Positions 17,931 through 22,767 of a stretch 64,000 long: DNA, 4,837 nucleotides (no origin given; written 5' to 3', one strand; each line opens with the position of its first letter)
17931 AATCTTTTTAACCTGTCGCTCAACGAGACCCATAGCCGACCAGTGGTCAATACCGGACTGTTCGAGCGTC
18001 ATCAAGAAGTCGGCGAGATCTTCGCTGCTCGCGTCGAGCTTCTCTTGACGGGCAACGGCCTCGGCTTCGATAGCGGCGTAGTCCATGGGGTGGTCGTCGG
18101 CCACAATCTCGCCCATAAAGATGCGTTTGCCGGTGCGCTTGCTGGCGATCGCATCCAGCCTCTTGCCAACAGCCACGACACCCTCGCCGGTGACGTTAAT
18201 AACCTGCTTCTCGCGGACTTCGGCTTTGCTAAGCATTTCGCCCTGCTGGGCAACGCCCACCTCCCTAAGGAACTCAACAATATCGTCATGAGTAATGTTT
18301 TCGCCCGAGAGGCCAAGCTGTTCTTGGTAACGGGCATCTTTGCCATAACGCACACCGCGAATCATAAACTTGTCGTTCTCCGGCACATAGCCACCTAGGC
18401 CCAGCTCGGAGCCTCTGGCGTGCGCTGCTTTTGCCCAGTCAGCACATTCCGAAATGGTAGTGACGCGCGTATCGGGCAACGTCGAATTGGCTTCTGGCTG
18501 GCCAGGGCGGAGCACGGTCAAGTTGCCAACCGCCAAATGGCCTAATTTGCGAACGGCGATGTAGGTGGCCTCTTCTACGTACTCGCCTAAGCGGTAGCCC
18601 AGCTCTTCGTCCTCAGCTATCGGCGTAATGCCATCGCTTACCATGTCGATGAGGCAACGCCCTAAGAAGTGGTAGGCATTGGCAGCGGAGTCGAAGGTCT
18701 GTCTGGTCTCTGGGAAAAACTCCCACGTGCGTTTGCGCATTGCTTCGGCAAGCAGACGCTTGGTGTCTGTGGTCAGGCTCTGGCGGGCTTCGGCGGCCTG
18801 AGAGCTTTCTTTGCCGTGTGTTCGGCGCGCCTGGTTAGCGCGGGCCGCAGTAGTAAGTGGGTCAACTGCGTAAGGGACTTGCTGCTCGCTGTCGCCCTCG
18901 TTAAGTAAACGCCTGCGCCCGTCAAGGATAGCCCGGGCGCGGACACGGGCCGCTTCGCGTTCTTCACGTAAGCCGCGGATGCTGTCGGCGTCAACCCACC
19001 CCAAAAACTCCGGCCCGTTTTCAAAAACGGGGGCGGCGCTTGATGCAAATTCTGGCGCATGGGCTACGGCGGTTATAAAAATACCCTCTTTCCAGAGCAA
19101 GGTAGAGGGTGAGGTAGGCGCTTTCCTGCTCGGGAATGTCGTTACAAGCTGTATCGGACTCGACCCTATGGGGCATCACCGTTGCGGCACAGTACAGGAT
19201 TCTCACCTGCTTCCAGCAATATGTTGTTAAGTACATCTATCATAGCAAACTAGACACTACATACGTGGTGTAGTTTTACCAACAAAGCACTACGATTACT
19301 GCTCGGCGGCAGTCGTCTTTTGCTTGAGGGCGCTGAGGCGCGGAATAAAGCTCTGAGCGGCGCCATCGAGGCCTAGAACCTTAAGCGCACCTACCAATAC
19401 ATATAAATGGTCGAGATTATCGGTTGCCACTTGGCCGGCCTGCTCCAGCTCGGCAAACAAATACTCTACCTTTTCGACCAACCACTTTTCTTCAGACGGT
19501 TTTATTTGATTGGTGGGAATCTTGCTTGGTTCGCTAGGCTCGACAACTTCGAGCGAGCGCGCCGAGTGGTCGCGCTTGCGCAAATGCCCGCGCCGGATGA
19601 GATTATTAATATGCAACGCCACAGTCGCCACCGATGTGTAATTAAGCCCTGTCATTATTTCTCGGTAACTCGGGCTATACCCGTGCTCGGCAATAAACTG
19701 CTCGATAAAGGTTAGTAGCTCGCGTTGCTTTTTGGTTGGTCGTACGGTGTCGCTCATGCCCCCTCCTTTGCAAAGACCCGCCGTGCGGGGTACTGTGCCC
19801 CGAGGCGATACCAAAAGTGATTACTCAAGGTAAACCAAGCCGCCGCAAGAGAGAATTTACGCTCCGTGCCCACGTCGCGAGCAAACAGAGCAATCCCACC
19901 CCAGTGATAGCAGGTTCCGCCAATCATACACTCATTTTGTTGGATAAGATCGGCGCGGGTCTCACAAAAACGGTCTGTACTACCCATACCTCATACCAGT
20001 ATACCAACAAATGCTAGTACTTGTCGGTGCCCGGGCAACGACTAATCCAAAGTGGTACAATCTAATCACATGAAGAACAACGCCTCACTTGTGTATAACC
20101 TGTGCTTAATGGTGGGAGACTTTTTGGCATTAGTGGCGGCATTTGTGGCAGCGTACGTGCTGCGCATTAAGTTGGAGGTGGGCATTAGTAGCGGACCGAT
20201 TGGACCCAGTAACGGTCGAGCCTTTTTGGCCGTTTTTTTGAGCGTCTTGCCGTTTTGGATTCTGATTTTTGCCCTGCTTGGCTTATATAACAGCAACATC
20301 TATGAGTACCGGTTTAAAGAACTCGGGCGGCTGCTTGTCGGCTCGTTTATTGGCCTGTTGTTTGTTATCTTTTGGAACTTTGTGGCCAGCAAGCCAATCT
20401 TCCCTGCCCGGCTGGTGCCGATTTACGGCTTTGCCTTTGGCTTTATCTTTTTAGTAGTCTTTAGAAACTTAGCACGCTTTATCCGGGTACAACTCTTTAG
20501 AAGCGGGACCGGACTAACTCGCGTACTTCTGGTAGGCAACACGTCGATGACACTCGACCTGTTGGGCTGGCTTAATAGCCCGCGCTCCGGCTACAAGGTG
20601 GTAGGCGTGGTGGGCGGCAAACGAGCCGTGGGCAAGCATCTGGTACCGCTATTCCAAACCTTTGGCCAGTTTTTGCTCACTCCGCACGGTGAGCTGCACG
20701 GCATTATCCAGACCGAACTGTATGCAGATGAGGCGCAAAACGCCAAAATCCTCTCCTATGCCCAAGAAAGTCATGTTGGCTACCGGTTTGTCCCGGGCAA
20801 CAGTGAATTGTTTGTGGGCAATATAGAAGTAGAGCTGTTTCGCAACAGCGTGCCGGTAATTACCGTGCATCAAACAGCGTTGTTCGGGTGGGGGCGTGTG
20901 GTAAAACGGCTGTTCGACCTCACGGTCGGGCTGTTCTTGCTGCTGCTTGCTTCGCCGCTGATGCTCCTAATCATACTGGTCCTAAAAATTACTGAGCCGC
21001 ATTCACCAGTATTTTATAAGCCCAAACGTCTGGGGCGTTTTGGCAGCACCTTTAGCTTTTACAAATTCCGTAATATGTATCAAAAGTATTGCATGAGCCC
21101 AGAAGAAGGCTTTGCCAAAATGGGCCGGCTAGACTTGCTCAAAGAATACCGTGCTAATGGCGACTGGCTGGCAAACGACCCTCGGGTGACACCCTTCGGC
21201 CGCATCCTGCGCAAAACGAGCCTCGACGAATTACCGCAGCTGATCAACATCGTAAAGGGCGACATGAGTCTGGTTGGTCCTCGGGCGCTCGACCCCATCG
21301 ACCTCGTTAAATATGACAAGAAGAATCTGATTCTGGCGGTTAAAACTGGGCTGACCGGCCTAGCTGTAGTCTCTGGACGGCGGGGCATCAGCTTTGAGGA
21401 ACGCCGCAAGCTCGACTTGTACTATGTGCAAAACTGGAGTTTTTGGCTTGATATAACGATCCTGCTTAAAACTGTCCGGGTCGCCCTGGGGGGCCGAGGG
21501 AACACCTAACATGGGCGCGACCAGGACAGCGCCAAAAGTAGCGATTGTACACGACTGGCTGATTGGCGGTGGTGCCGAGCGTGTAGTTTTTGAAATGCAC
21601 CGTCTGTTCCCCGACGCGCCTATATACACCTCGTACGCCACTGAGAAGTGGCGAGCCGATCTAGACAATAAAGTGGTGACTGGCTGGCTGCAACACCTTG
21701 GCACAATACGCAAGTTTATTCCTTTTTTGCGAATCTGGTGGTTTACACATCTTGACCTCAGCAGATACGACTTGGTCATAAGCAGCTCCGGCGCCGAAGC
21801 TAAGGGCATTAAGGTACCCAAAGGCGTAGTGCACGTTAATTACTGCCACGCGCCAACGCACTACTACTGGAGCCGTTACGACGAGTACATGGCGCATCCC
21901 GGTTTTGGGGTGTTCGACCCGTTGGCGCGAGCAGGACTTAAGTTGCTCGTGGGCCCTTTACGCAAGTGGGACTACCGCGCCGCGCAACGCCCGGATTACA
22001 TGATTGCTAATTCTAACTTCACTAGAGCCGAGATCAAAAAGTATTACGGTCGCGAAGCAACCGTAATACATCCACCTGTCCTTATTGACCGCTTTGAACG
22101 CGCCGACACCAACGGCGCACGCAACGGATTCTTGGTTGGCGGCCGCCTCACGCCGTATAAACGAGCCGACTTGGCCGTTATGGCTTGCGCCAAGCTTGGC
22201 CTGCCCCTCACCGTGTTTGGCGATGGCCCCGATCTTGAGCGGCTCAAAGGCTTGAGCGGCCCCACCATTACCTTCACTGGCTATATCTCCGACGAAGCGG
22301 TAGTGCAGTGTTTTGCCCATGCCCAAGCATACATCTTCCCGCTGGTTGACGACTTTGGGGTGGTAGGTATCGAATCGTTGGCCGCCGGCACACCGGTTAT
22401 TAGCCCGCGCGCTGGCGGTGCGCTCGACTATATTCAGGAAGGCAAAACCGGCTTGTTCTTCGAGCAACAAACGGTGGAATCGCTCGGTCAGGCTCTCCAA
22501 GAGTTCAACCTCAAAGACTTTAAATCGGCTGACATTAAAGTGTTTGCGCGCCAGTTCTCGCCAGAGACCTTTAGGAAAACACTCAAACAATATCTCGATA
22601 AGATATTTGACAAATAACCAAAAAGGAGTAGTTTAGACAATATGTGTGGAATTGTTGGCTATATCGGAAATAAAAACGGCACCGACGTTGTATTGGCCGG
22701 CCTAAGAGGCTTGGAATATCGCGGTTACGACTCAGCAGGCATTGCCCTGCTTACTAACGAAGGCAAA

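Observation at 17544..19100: Riboswitch-controlled 518-aa protein of unknown function with a Cys-rich tail and an anomalous start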

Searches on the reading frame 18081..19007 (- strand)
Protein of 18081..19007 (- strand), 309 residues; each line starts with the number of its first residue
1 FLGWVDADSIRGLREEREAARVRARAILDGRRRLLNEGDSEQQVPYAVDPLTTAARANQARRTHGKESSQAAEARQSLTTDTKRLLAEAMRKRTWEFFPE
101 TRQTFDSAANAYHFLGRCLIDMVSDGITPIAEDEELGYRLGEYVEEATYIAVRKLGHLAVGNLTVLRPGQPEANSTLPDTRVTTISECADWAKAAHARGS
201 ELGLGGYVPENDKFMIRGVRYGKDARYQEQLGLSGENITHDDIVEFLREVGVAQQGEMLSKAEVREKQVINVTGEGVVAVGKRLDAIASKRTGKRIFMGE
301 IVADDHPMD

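Call 75: predict_structure(alignment_id=A5)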
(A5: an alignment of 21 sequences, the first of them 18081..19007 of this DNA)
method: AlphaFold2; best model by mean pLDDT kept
length: 309 residues; sequences in the alignment: 21
mean_pLDDT: 84.8   pTM: 0.83
mean pLDDT of the five models: 84.8, 84.2, 83.4, 82.7, 81.9
residues with pLDDT >= 90: 157; 70-90: 107; 50-70: 29; < 50: 16
segments of 3 or more residues with pLDDT < 50: 161-175
pLDDT, mean of each block of 10 residues (from residue 1): 83 94 96 81 66 83 92 87 82 88 90 89 89 89 95 71 40 56 92 79 59 92 89 94 96 92 93 91 97 96 90
secondary structure, 60 per line:
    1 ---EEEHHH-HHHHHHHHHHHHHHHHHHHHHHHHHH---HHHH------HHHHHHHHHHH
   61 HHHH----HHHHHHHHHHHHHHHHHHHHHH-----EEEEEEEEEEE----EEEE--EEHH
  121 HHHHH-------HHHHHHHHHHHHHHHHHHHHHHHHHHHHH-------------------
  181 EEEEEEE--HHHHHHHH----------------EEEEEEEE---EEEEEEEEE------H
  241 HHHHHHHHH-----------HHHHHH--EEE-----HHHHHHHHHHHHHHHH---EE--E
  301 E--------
elements in order: E4-6 H11-36 H40-43 H50-64 H69-90 E96-106 E111-114 H119-125 H133-161 E181-187 H190-197 E214-221 E225-233 H240-249 H261-266 E269-271 H277-292

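Call 77: fold_search(model_id=the predicted structure, library=pdb)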
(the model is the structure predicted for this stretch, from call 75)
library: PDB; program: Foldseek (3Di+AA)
matches with E <= 10: 780; with E <= 0.001: 0
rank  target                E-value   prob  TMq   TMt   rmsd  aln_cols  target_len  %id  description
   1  2dbb_B                2.1e-01  0.05  0.08  0.15  20.1       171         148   16  Crystal structure of PH0061 (released 2006-06-15)
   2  2ia0_B                2.6e-01  0.05  0.09  0.16  21.1       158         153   15  Transcriptional Regulatory Protein PF0864 From Pyrococcus Furiosus a Member of the ASNC Family (PF0864) (released 2006-10-31)
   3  2xm5                  3.1e-01  0.14  0.12  0.12   9.1        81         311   16  Structural and Mechanistic Analysis of the Magnesium-Independent Aromatic Prenyltransferase CloQ from the Clorobiocin Bi (released 2010-10-27)
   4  1jjo_C                3.7e-01  0.08  0.12  0.15  14.8       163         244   10  Crystal Structure of Mouse Neuroserpin (Cleaved form) (released 2002-01-09)
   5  5v2d_C                4.4e-01  0.23  0.11  0.07  11.4        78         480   12  Crystal structure of Pseudomonas brassicacearum lignostilbene dioxygenase (released 2018-03-07)
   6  2xm7                  4.9e-01  0.12  0.12  0.12   9.1        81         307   16  Structural and Mechanistic Analysis of the Magnesium-Independent Aromatic Prenyltransferase CloQ from the Clorobiocin Bi (released 2010-10-27)
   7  2nrq                  5.2e-01  0.05  0.09  0.17  16.0       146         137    8  Crystal structure of protein SSO0741 from Sulfolobus solfataricus, Pfam DUF54 (released 2006-11-28)
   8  9m3e                  5.5e-01  0.16  0.10  0.07  11.0        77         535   10  Carotenoid Cleavage Dioxygenase 1 variant from Osmanthus fragrans A191G E408Q (released 2026-03-04)
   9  2xlq                  5.8e-01  0.15  0.13  0.13   9.1        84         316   13  Structural and Mechanistic Analysis of the Magnesium-Independent Aromatic Prenyltransferase CloQ from the Clorobiocin Bi (released 2010-10-27)
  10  2hx5                  5.8e-01  0.04  0.09  0.15  13.9       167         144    8  Crystal structure of a putative thioesterase (pmt_2055) from prochlorococcus marinus str. mit 9313 at 1.50 A resolution (released 2006-08-15)
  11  5buk_A                5.8e-01  0.03  0.08  0.07  19.9       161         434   11  Structure of flavin-dependent chlorinase Mpy16 (released 2016-03-09)
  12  2dbb_A                6.1e-01  0.03  0.08  0.14  20.1       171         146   15  Crystal structure of PH0061 (released 2006-06-15)
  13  4pcq_B                7.2e-01  0.02  0.08  0.14  20.9       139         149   14  Crystal Structure of MtbAldR (Rv2779c) (released 2015-05-06)
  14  6yp4                  8.1e-01  0.03  0.12  0.16  16.4       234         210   11  Putative adenylyl cyclase HpAC1 from Hippeastrum reveals a dominant triphophatase activity (released 2020-11-04)
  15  6foz_A                8.1e-01  0.03  0.09  0.07  15.8       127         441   13  The crystal structure of P.fluorescens Kynurenine 3-monooxygenase (KMO) in complex with competitive inhibitor No. 13 (released 2019-08-21)
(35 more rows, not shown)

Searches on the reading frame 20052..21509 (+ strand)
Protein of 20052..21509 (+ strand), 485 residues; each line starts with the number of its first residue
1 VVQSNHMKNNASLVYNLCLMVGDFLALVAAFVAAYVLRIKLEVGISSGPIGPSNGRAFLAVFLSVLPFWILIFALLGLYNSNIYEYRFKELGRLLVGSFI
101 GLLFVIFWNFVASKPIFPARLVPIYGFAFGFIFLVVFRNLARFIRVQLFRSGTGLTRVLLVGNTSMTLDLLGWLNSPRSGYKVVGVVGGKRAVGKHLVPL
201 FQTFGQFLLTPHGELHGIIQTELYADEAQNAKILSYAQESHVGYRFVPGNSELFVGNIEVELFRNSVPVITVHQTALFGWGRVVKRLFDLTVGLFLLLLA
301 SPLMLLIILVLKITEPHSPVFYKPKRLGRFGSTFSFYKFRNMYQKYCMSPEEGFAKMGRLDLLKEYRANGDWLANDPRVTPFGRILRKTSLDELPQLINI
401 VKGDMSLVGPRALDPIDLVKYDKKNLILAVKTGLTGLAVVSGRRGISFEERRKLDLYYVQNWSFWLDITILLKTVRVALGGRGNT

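Call 69: search_protein_families(library=pfam, proteins=[window:20052-21509:+], max_evalue=0.001)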
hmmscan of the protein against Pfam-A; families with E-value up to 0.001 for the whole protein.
window:20052-21509:+ (485 aa): 2 families
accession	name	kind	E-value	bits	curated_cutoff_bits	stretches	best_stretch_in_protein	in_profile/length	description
PF02397.22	Bac_transf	-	8e-57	192.1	27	1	285-479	1-178/179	Bacterial sugar transferase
PF13727.12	CoA_binding_3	-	1.2e-07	32.3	25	1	75-193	2-116/175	CoA-binding domain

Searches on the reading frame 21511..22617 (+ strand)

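Call 69: search_protein_families(library=pfam, proteins=[window:21511-22617:+], max_evalue=0.001)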
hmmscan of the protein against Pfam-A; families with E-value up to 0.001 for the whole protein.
window:21511-22617:+ (368 aa): 4 families
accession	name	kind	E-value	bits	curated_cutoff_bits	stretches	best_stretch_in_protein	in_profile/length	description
PF00534.26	Glycos_transf_1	-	3.2e-21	76.1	26.4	1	201-336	12-159/172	Glycosyl transferases group 1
PF13692.12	Glyco_trans_1_4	-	5.8e-18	66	27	1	207-331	4-138/142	Glycosyl transferases group 1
PF13439.12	Glyco_transf_4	-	8e-10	39.4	28.5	1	20-192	2-168/170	Glycosyltransferase Family 4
PF20706.3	GT4-conflict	-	1.5e-06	27.9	26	1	173-317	163-329/385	Family 4 Glycosyltransferase in conflict systems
